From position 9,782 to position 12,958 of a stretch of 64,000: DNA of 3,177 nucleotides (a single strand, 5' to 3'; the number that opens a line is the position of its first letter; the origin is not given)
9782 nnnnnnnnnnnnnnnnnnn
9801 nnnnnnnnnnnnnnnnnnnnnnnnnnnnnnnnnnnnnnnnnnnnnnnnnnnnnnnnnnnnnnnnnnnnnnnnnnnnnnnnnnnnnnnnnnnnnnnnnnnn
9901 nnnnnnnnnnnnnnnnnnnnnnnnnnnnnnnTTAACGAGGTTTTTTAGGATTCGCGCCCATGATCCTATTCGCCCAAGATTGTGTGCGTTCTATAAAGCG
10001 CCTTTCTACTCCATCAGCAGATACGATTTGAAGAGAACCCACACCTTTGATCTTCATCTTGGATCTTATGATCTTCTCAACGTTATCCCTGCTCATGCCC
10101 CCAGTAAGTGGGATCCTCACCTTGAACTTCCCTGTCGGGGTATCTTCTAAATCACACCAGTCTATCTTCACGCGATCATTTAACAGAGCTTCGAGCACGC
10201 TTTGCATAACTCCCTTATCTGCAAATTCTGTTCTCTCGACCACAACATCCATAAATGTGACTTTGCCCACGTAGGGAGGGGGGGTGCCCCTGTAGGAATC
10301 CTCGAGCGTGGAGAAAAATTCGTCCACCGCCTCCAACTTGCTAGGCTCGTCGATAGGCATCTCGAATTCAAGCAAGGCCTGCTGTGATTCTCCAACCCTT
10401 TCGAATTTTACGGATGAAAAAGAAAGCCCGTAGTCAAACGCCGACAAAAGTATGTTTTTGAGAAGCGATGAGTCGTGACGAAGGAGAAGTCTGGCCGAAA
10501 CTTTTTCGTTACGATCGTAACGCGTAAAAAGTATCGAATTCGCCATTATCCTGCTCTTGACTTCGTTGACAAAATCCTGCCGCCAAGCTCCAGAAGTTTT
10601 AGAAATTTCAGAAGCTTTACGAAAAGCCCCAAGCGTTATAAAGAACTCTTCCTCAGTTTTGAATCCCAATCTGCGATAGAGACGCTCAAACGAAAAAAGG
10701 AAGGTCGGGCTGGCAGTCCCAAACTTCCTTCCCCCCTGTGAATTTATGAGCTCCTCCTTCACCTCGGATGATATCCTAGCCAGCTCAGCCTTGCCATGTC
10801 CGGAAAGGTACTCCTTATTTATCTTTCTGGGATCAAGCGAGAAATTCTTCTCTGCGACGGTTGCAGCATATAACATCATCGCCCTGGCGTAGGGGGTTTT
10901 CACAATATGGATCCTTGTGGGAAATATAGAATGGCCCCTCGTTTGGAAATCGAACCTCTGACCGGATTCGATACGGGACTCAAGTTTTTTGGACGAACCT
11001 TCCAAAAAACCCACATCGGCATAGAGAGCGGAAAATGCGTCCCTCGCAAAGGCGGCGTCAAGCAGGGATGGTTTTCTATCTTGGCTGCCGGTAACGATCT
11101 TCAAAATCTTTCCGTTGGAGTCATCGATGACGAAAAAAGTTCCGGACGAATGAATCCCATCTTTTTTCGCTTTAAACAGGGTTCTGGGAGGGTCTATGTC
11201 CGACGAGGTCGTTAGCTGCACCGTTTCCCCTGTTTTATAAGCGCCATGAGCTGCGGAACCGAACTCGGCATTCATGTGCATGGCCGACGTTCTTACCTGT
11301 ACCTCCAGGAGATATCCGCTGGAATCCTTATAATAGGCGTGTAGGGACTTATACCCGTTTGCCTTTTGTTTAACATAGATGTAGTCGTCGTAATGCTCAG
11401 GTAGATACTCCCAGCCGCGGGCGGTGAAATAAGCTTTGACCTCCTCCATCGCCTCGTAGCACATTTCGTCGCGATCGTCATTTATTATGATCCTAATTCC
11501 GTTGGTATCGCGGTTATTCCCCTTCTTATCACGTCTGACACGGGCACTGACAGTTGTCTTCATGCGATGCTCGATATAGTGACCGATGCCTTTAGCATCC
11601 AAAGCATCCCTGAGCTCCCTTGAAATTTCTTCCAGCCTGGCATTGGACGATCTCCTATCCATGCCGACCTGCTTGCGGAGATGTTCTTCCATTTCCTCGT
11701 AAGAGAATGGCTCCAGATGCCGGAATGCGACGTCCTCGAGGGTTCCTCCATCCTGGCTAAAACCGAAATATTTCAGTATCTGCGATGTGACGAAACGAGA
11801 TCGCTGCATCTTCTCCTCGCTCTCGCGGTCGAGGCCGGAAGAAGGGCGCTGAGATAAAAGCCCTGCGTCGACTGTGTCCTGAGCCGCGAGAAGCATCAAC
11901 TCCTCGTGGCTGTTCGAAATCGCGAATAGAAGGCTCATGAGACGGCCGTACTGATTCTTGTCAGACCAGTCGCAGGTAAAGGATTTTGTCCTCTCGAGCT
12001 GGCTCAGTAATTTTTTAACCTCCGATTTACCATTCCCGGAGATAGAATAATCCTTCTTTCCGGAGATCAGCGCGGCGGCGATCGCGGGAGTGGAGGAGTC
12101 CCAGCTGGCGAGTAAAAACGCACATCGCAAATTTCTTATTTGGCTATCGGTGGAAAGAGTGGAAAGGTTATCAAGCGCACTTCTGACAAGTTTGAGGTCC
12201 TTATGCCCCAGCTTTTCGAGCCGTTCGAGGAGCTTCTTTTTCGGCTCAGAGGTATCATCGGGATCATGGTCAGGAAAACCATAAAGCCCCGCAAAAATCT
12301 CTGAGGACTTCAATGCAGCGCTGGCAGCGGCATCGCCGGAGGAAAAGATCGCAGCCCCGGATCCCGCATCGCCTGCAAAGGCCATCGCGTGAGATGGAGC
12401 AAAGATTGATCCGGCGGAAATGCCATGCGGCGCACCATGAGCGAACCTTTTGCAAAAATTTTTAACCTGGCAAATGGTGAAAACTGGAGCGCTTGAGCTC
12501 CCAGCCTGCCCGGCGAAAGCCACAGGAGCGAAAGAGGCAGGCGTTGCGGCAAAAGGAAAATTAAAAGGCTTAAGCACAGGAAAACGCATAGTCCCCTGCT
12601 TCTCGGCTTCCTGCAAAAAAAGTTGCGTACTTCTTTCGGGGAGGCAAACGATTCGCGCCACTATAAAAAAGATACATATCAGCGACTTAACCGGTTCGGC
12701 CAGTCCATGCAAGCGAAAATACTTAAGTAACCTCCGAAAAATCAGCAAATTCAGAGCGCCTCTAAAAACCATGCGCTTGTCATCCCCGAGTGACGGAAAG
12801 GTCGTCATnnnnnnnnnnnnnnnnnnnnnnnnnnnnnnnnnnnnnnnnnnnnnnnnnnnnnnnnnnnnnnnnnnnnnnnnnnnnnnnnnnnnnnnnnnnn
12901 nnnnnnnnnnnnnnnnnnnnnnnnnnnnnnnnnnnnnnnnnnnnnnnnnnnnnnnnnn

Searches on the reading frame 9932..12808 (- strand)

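Call 98: search_protein_families(library=pfam, proteins=[window:9932-12808:-], max_evalue=0.00001)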
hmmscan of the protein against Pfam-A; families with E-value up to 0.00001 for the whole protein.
window:9932-12808:- (958 aa): 1 family
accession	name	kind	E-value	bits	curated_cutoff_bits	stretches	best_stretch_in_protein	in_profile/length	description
PF04607.23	RelA_SpoT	-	4.6e-18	66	27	1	428-528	19-112/113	Region found in RelA / SpoT proteins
